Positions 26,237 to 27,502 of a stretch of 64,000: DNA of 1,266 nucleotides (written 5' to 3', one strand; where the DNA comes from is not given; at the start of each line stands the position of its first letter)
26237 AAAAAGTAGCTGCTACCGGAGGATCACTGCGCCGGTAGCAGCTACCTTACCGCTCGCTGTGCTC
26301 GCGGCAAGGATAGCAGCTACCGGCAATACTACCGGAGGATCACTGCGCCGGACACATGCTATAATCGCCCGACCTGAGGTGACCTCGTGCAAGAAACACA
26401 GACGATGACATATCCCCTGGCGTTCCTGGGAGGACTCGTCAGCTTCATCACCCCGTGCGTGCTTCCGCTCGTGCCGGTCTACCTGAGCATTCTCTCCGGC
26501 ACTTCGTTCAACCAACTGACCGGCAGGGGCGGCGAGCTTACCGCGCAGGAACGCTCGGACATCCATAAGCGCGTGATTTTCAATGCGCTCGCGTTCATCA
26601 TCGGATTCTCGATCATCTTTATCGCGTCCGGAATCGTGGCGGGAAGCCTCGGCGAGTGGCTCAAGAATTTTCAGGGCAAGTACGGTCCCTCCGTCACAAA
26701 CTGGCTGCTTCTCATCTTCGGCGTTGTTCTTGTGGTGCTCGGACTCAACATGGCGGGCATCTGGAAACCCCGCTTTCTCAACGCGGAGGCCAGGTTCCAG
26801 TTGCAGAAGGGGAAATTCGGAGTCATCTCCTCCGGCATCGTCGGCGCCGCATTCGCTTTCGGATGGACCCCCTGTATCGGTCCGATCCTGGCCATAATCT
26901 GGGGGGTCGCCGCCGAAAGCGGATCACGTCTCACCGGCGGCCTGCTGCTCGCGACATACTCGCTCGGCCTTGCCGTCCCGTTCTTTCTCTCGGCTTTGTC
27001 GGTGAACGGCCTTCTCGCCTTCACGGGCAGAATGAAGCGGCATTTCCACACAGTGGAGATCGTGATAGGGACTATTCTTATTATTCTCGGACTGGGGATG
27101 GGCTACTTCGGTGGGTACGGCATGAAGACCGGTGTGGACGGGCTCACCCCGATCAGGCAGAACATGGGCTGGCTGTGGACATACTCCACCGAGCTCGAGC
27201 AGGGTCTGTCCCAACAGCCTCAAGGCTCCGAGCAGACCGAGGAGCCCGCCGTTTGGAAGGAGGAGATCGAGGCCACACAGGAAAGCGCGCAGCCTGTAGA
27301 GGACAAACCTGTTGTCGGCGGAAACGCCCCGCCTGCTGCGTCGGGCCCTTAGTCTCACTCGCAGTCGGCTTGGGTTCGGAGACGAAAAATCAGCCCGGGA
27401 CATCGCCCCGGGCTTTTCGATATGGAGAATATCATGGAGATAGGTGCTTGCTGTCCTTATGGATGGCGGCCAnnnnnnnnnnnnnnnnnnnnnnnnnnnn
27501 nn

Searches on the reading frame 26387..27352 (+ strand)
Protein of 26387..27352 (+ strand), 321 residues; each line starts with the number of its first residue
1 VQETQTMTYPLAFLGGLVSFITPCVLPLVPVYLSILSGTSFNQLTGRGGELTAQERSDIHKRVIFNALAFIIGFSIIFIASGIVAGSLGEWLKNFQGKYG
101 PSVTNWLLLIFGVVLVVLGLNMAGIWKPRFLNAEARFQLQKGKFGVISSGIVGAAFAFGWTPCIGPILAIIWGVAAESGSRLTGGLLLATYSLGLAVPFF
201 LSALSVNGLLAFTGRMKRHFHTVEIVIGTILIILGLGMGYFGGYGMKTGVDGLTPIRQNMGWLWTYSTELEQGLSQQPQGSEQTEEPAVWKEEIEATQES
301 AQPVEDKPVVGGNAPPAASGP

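Call 14: search_protein_families(library=pfam, proteins=[window:26387-27352:+], max_evalue=0.00001)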
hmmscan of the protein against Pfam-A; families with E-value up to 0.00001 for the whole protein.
window:26387-27352:+ (321 aa): 2 families
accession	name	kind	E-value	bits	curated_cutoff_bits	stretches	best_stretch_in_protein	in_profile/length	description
PF02683.22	DsbD_TM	-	2.7e-17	63.2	27.1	1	11-222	6-205/219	Cytochrome C biogenesis protein transmembrane domain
PF13386.12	DsbD_2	-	2e-09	38.1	24.9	1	51-235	21-197/199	Cytochrome C biogenesis protein transmembrane region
